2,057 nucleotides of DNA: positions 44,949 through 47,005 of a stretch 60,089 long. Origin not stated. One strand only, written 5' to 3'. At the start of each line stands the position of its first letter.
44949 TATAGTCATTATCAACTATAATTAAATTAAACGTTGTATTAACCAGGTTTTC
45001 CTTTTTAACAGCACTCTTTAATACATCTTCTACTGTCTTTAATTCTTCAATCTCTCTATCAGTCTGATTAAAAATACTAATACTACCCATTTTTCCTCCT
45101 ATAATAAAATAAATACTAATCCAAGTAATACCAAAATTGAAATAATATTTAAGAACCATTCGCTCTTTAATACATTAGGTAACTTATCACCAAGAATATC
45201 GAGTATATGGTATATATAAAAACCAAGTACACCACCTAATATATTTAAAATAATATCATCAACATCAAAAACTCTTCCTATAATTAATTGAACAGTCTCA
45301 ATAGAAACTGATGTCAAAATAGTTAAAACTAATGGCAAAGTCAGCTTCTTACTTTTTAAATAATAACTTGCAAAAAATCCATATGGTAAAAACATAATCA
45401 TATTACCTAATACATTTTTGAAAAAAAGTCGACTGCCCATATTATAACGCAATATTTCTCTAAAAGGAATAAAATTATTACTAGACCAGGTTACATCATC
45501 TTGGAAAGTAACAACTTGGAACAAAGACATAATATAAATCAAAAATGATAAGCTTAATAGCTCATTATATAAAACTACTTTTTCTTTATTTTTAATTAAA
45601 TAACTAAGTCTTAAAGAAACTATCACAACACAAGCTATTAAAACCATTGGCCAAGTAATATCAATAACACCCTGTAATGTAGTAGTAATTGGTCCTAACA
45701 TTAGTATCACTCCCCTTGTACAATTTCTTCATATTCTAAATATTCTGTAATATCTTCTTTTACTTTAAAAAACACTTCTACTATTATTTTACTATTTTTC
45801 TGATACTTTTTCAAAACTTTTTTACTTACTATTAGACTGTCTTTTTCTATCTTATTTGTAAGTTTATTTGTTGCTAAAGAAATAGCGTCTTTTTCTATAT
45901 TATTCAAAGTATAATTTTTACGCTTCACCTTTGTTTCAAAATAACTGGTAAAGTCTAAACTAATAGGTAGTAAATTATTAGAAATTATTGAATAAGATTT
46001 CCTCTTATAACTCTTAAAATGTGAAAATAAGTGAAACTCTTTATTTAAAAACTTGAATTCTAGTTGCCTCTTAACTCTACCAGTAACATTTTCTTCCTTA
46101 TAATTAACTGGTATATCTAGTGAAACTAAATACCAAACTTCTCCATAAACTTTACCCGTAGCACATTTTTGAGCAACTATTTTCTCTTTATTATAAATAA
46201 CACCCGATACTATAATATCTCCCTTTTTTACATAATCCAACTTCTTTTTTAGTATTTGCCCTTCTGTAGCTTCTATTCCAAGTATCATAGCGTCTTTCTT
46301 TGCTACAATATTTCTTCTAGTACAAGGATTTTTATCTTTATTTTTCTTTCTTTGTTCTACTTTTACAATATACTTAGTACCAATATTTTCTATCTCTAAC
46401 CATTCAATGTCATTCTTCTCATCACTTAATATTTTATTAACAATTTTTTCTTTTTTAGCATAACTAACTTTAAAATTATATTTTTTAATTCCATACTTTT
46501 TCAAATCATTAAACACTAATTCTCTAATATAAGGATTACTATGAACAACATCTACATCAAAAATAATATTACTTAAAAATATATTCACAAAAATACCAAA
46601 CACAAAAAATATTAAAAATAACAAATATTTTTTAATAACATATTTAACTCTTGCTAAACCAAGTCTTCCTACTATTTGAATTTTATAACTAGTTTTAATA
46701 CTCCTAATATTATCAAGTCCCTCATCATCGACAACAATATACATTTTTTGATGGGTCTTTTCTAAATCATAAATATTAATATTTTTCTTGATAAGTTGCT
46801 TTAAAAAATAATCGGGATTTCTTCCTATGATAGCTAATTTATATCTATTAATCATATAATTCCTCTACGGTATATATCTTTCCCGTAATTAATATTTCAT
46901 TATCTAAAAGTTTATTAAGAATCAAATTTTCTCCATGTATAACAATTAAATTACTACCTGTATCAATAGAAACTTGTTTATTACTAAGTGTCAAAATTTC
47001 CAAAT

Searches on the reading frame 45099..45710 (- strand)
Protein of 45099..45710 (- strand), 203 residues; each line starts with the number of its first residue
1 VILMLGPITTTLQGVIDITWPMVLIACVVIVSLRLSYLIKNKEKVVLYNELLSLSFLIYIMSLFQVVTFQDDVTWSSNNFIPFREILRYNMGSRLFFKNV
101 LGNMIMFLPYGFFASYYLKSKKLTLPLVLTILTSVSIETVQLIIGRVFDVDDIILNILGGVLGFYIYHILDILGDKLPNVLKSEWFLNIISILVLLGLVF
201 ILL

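Call 6: search_protein_families(library=pfam, proteins=[window:45099-45710:-])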
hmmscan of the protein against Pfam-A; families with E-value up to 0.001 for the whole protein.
window:45099-45710:- (203 aa): 1 family
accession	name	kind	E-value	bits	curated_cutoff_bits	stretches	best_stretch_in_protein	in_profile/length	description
PF04892.17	VanZ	-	1.1e-23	84.6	30.1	1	56-170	1-125/126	VanZ like family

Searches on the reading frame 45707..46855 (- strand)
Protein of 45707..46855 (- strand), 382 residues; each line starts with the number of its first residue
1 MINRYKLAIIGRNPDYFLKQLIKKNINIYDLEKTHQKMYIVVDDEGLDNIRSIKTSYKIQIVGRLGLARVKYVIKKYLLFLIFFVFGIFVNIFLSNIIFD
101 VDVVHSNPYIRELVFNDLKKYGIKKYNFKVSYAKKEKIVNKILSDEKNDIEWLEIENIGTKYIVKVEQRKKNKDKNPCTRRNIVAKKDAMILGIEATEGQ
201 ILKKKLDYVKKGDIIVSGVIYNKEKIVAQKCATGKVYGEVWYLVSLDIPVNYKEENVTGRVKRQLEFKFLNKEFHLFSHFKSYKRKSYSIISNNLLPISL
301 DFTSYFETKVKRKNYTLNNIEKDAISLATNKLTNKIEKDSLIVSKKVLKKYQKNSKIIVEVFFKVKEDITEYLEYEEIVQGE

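Call 6: search_protein_families(library=pfam, proteins=[window:45707-46855:-])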
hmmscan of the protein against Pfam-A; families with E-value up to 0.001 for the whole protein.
window:45707-46855:- (382 aa): 1 family
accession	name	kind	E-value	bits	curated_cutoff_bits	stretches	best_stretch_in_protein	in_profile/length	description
PF06898.16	YqfD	-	1.6e-65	221.9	25.2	1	6-369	8-379/379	Putative stage IV sporulation protein YqfD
